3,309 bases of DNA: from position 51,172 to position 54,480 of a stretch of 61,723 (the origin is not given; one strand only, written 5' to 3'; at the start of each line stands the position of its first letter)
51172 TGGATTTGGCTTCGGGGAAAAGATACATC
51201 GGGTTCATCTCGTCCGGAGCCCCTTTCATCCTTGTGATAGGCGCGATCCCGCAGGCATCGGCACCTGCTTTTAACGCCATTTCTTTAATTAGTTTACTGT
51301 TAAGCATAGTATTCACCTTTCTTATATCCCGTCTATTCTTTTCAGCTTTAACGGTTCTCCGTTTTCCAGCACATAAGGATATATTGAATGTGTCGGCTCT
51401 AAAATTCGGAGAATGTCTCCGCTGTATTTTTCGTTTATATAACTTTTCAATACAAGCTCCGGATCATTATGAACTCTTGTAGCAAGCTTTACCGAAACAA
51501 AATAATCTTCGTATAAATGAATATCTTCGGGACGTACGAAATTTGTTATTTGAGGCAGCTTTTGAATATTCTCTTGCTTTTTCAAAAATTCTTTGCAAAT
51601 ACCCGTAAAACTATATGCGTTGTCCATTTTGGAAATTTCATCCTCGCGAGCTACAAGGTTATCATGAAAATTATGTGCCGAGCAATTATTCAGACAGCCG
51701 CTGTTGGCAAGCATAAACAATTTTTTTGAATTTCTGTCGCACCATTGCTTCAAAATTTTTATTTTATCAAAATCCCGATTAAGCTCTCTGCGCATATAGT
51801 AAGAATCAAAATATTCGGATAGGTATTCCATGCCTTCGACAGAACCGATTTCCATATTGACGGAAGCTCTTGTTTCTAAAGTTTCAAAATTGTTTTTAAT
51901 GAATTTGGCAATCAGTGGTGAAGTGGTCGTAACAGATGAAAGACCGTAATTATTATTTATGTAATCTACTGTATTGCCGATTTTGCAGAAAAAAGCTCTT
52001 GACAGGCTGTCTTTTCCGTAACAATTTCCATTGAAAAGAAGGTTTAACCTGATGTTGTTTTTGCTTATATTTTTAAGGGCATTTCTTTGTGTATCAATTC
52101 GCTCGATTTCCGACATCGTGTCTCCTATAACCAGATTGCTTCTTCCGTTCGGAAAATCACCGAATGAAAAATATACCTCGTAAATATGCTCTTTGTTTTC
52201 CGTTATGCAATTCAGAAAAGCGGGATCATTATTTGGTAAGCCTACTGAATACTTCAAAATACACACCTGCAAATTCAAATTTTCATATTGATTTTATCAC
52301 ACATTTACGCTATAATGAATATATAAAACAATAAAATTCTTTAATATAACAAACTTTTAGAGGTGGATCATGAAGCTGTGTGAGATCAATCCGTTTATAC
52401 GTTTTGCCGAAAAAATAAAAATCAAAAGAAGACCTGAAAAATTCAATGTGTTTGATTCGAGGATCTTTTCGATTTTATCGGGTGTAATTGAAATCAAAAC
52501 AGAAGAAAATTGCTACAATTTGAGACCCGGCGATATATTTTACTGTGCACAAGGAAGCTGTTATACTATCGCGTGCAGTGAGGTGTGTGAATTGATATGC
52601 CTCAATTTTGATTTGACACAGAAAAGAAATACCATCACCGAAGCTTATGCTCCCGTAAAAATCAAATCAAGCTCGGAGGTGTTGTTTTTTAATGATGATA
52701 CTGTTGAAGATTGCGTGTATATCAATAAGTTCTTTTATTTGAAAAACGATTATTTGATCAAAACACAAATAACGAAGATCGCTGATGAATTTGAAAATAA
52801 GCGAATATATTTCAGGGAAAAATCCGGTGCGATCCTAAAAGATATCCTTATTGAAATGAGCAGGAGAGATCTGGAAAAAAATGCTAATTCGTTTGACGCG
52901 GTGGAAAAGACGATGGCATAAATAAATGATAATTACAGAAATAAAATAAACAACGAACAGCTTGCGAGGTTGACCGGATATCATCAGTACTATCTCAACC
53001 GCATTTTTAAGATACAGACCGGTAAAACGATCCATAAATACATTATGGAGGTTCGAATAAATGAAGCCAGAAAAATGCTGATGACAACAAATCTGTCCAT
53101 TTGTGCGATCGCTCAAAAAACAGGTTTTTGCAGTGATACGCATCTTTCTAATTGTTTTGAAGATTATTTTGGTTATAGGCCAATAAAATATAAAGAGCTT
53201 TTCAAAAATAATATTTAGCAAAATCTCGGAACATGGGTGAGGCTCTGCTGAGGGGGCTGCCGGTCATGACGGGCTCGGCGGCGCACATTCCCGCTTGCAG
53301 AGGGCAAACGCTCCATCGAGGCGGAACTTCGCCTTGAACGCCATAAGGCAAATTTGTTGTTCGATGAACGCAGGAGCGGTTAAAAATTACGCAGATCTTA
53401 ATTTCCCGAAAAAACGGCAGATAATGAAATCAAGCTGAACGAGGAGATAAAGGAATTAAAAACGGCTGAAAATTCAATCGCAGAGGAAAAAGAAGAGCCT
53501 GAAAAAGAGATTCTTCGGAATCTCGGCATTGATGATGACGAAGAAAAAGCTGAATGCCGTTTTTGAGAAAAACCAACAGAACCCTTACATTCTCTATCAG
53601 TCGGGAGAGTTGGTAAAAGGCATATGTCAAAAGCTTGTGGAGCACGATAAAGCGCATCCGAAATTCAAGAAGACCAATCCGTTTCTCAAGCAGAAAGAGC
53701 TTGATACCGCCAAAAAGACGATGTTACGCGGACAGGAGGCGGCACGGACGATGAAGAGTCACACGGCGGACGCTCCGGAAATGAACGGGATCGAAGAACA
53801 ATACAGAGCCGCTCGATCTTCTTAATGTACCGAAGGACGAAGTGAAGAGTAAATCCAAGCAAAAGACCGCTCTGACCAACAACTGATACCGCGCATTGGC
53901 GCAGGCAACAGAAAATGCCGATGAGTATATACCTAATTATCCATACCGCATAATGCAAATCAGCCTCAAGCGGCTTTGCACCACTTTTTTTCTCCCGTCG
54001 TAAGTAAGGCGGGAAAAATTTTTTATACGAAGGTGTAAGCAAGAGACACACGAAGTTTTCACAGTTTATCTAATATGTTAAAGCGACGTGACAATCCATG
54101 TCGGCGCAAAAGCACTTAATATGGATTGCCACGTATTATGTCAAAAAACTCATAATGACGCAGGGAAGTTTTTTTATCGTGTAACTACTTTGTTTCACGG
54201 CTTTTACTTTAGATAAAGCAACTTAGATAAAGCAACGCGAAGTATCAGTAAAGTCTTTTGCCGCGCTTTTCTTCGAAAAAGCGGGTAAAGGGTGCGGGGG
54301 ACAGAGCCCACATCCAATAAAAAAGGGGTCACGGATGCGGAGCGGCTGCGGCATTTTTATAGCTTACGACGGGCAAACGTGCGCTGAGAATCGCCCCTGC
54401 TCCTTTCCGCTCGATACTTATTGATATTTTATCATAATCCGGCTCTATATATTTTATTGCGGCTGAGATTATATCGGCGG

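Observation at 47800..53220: AT-rich accessory operon: U32-like protein, three QueG/RdhA-type Fe-S paralogues and a cupin, facing an AraC regulator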

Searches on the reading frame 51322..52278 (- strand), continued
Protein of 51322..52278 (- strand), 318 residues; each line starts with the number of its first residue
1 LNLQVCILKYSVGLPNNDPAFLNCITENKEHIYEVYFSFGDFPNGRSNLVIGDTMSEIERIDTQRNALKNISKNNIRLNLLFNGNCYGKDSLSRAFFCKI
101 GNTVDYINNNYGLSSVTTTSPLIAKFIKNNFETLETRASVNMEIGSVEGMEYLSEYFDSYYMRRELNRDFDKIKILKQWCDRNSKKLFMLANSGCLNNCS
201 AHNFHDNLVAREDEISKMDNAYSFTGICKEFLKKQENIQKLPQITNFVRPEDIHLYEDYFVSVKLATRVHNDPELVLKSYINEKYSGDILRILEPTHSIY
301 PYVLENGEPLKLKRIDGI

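Call 70: find_encoding_contigs(protein=P0002, flank=10000, max_places=2)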
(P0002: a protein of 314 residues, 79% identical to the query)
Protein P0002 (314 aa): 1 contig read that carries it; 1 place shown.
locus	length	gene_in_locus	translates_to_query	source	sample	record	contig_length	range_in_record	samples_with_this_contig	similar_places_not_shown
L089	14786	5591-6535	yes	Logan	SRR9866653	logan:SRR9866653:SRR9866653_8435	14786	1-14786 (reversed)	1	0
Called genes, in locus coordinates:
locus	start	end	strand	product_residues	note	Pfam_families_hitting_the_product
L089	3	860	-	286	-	?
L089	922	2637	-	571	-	PF18952:DUF5696, PF19773:DUF6259 (weak)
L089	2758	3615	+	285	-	PF12833:HTH_18, PF00165:HTH_AraC (weak)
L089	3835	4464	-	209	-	PF00657:Lipase_GDSL, PF04311:DUF459 (weak), PF13472:Lipase_GDSL_2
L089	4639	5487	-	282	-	PF00165:HTH_AraC (weak), PF12833:HTH_18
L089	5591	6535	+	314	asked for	-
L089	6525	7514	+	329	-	PF04055:Radical_SAM, PF13353:Fer4_12 (weak), PF13186:SPASM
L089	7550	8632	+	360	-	-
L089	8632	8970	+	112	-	PF07883:Cupin_2 (weak)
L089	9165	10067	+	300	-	PF00037:Fer4 (faint)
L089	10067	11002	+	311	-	PF13484:Fer4_16 (faint)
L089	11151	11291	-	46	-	PF14207:DpnD-PcfM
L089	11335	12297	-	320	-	PF20529:DUF6744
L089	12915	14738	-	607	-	PF20586:DUF6788, PF13173:AAA_14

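Call 79: find_related_loci(query=A1, collection=viral_contigs, flank=8000)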
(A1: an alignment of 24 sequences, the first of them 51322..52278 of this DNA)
Query A1 (318 aa) in viral_contigs; peptide patterns used: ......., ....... (x = any residue, [..] = any of these).
41 stretches matched a pattern, but none encodes a relative of the query by tblastn (E <= 1e-3).

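Call 92: find_related_loci(query=A5, collection=metagenome_contigs, flank=10000)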
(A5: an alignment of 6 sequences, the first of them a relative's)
Query A5 (339 aa) in metagenome_contigs; peptide patterns used: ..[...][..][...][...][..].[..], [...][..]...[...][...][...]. (x = any residue, [..] = any of these).
600 stretches matched a pattern (row limit reached: there are more); 394 encode a relative of the query (tblastn E <= 1e-3); the best 80 are kept; 80 distinct loci.
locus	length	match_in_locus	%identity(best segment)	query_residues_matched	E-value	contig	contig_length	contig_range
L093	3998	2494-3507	48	1-337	3e-112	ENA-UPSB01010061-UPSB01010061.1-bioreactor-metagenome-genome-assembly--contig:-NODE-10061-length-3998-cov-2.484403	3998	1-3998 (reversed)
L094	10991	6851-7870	47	1-339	5e-105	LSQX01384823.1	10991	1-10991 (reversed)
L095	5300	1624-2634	44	1-335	4e-103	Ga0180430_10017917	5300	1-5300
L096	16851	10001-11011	45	1-339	5e-100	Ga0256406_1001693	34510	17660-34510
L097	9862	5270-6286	45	1-337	2e-99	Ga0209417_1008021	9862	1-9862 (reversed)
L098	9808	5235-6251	45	1-337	2e-99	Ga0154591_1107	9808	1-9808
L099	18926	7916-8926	44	1-335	3e-98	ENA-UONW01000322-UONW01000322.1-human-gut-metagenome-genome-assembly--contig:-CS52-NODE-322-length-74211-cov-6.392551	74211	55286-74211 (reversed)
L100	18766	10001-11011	42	1-339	6e-98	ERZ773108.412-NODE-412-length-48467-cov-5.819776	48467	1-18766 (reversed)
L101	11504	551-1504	42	18-339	4e-96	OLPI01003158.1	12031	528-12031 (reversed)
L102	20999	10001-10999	43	1-331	1e-93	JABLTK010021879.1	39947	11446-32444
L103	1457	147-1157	41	1-335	1e-100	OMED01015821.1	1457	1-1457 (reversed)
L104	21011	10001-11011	44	1-333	1e-93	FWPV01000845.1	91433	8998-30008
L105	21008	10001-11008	43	1-332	3e-93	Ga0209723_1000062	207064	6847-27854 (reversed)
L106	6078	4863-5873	46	1-333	2e-93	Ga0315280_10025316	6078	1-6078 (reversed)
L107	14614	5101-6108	43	1-332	2e-92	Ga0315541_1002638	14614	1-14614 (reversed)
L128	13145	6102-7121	39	1-336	4e-89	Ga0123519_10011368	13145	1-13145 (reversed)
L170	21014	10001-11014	41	1-334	2e-85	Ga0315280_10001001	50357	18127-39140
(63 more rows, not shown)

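Call 98: search_protein_families(library=pfam, proteins=[L128:229-2139:+, L128:8999-10468:+, L104:6036-7265:+, L104:7281-7997:+, L104:8031-8903:+, L104:11445-13436:+, L105:5799-8117:+, L105:12057-13007:+, L170:6532-7794:+, L170:11056-12849:-], max_evalue=0.0001)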
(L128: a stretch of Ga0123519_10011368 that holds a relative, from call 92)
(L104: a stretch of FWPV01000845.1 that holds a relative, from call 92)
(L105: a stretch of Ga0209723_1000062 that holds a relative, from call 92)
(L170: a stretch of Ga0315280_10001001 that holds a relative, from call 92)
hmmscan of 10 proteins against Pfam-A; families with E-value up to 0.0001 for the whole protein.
L128:229-2139:+ (636 aa): 1 family
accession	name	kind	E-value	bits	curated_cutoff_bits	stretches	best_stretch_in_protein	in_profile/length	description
PF00496.27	SBP_bac_5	-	2e-70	238.2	32.4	1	104-514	1-349/368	Bacterial extracellular solute-binding proteins, family 5 Middle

L128:8999-10468:+ (489 aa): 5 families
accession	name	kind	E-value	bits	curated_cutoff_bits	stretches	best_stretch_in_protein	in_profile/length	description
PF12831.13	FAD_oxidored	-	7.5e-113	378.4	27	1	22-444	1-416/416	FAD dependent oxidoreductase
PF01946.23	Thi4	-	3.6e-08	33.4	26.2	1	19-140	16-141/235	Thi4 family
PF00890.30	FAD_binding_2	-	1e-07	32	20.4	1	22-56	1-35/414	FAD binding domain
PF01134.28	GIDA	-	5.2e-06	26.2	22.1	1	22-52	1-31/391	Glucose inhibited division protein A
PF07992.20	Pyr_redox_2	-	6.7e-06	26.2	26.1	1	22-61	2-42/291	Pyridine nucleotide-disulphide oxidoreductase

L104:6036-7265:+ (409 aa): 1 family
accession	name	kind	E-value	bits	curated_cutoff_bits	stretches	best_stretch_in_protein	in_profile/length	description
PF17179.9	Fer4_22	-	4.2e-25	88.9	27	1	300-389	2-92/95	4Fe-4S dicluster domain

L104:7281-7997:+ (238 aa): 0 families

L104:8031-8903:+ (290 aa): 2 families
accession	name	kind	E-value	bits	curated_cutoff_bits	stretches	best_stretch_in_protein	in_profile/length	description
PF00175.26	NAD_binding_1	-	5.6e-13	49.9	22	1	132-233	2-107/109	Oxidoreductase NAD-binding domain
PF10418.14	DHODB_Fe-S_bind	-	4.1e-10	39.7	23.9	1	252-284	1-40/41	Iron-sulfur cluster binding domain of dihydroorotate dehydrogenase B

L104:11445-13436:+ (663 aa): 0 families

L105:5799-8117:+ (772 aa): 0 families

L105:12057-13007:+ (316 aa): 0 families

L170:6532-7794:+ (420 aa): 2 families
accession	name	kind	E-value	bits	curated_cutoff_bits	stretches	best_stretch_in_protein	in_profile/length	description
PF01979.26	Amidohydro_1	-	6.3e-12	45.8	25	1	308-401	232-343/345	Amidohydrolase family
PF07969.17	Amidohydro_3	-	4.1e-10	40.2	29.7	1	347-403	408-471/472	Amidohydrolase family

L170:11056-12849:- (597 aa): 1 family
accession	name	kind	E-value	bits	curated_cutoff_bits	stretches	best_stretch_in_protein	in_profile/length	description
PF00759.25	Glyco_hydro_9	-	2.2e-31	110.1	27.7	1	139-542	4-387/444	Glycosyl hydrolase family 9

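Call 99: search_protein_families(library=pfam, alignment_id=A3, max_evalue=0.05)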
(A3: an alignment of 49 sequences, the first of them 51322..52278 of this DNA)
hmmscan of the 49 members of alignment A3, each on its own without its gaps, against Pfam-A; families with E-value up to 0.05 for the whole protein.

A. member 1, window:51322-52278:- (318 aa): 0 families

B. families by the number of members that match (of 49 scanned): 9 families
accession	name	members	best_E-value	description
PF01136.24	Peptidase_U32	13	1.4e-09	Peptidase family U32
PF13183.11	Fer4_8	2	0.017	4Fe-4S dicluster domain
PF13187.11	Fer4_9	1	0.0037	4Fe-4S dicluster domain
PF18745.7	SNAD2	1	0.0096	Secreted Novel AID/APOBEC-like Deaminase 2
PF23359.1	Lsr2_DNA-bd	1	0.013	Lsr2 DNA-binding domain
PF01320.23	Colicin_Pyocin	1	0.021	Colicin immunity protein / pyocin immunity protein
PF15649.12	Tox-REase-7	1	0.026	Restriction endonuclease fold toxin 7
PF00478.31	IMPDH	1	0.044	IMP dehydrogenase / GMP reductase domain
PF02053.20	Gene66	1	0.047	Gene 66 (IR5) protein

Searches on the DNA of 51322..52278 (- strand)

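Call 76: search_rna_families(sources=[L016, L020, L023, L024, L028, L045, L057], threshold=gathering)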
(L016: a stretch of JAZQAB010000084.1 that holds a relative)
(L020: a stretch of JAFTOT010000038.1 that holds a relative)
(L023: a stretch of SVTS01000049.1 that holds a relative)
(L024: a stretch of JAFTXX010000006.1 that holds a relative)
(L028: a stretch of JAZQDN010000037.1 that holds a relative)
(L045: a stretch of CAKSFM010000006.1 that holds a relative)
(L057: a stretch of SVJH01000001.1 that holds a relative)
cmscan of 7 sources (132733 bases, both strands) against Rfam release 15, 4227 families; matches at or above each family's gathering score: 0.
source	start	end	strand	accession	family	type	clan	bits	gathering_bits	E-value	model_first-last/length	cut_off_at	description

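Call 96: search_rna_families(sources=[L104, L105, L128, L141, L159, L168, L170], threshold=gathering)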
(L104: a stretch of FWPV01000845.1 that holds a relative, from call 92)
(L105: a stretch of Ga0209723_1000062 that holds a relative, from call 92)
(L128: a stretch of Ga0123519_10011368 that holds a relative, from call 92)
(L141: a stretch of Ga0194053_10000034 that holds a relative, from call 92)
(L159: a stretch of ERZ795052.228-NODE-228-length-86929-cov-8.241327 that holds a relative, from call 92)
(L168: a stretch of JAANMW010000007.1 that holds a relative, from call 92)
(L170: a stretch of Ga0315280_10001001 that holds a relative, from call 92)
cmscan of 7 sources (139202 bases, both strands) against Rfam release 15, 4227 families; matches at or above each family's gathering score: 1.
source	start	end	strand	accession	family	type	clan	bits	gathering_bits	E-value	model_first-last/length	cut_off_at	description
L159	2703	2784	+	RF00005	tRNA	Gene; tRNA;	CL00001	59.9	29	4.1e-10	1-71/71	no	tRNA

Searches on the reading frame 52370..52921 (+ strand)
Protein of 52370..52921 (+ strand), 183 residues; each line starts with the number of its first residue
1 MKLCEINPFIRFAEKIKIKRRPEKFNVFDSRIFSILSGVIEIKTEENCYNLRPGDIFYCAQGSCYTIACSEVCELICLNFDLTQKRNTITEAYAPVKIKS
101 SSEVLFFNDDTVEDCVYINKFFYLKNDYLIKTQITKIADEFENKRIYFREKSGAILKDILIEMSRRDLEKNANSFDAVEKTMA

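Call 3: search_protein_families(library=pfam, proteins=[window:52370-52921:+], max_evalue=0.1)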
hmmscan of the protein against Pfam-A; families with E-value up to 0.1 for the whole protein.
window:52370-52921:+ (183 aa): 5 families
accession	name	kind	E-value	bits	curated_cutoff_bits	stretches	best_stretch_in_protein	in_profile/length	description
PF05899.18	Cupin_3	-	0.00058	20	23.5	1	31-66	27-63/74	EutQ-like cupin domain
PF22200.2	ExsA_N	-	0.0035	18.1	27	1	32-136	3-114/136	ExsA N-terminal regulatory domain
PF07883.17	Cupin_2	-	0.029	14.5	27.2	1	32-73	21-64/70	Cupin domain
PF11699.14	CENP-C_C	-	0.03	15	29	1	31-68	35-72/85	Mif2/CENP-C like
PF14525.12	AraC_binding_2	-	0.051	13.7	27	1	35-83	61-109/173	AraC-binding-like domain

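Call 4: search_protein_families(library=ncbifam, proteins=[window:52370-52921:+], max_evalue=0.1)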
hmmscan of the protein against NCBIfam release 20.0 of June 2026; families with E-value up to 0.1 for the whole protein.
window:52370-52921:+ (183 aa): 0 families

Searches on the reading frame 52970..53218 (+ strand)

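Call 3: search_protein_families(library=pfam, proteins=[window:52970-53218:+], max_evalue=0.1)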
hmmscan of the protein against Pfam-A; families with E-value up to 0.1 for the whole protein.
window:52970-53218:+ (82 aa): 2 families
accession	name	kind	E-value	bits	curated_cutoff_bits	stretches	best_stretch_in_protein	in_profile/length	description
PF12833.13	HTH_18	-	3.1e-18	66.3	33.6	1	2-75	5-78/80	Helix-turn-helix domain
PF00165.29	HTH_AraC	-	1.1e-09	38.6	26.6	2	3-25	19-41/42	Bacterial regulatory helix-turn-helix proteins, AraC family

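Call 4: search_protein_families(library=ncbifam, proteins=[window:52970-53218:+], max_evalue=0.1)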
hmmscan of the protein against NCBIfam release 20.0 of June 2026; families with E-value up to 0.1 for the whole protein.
window:52970-53218:+ (82 aa): 31 families (the best 25 are shown)
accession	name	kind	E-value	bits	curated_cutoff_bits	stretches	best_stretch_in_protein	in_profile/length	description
NF047455.1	TF_Staph_AryK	equivalog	9.8e-12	43.9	850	1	5-80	186-261/759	transcriptional regulator AryK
NF008564.0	PRK11511.1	equivalog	2.7e-11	43.7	202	1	2-75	35-108/127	MDR efflux pump AcrAB transcriptional activator MarA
NF012198.0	MarA_TF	equivalog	2.8e-11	43.6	250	1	2-75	35-108/124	MDR efflux pump AcrAB transcriptional activator MarA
NF052371.1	TransRegGbdRPseu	equivalog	2.8e-11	43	480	1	9-74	258-323/365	choline metabolism transcriptional regulator GbdR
NF007693.0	PRK10371.1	equivalog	5.4e-11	42.2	253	1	6-78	228-300/309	transcriptional regulator MelR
NF006902.0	PRK09393.1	equivalog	8.1e-11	41.7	425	1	9-80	253-324/327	transcriptional regulator FtrA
NF047788.1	TransRegPocR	equivalog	3.1e-10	39.8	500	1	6-80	219-293/296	transcriptional regulator PocR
NF010028.0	PRK13503.1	equivalog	3.6e-10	39.7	288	1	9-74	204-269/278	HTH-type transcriptional activator RhaS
NF007584.0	PRK10219.1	equivalog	4e-10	40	174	1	2-76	31-105/107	superoxide response transcriptional regulator SoxS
NF007860.0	PRK10572.1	equivalog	8e-10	38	208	1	9-78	216-285/292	arabinose operon transcriptional regulator AraC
TIGR04094.1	adjacent_YSIRK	equivalog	9.2e-10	38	200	1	9-75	318-383/383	YSIRK-targeted surface antigen transcriptional regulator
NF012144.2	ramA_TF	equivalog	2.5e-09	37.5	180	1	2-75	31-104/108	RamA family antibiotic efflux transcriptional regulator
NF033869.1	viru_reg_Rsp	equivalog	3.4e-09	35.7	400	1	18-79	189-250/701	AraC family transcriptional regulator Rsp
NF007633.0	PRK10296.1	equivalog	1.3e-08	34.7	264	1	3-79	200-276/280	transcriptional regulator ChbR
NF010026.0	PRK13501.1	equivalog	3.8e-08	32.8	363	1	9-79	209-279/290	HTH-type transcriptional activator RhaR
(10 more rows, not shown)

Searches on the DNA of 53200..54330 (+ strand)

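Call 49: search_dna_similar(query=window:53200-54330:+, collection=plasmids, mode=distant, max_rows=8)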
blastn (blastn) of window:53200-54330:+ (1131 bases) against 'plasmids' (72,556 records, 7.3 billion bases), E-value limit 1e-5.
No match.

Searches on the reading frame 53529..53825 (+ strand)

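Call 72: search_protein_families(library=phrogs, proteins=[window:53529-53825:+], max_evalue=0.01)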
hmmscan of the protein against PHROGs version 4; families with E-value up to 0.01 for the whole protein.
window:53529-53825:+ (98 aa): 0 families

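Call 88: search_protein_families(library=pfam, proteins=[window:53529-53825:+], max_evalue=1)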
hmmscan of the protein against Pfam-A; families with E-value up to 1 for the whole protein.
window:53529-53825:+ (98 aa): 1 family
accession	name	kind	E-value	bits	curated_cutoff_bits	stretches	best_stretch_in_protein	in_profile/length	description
PF12180.13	EABR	-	0.55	10.3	25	0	28-38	24-34/34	TSG101 and ALIX binding domain of CEP55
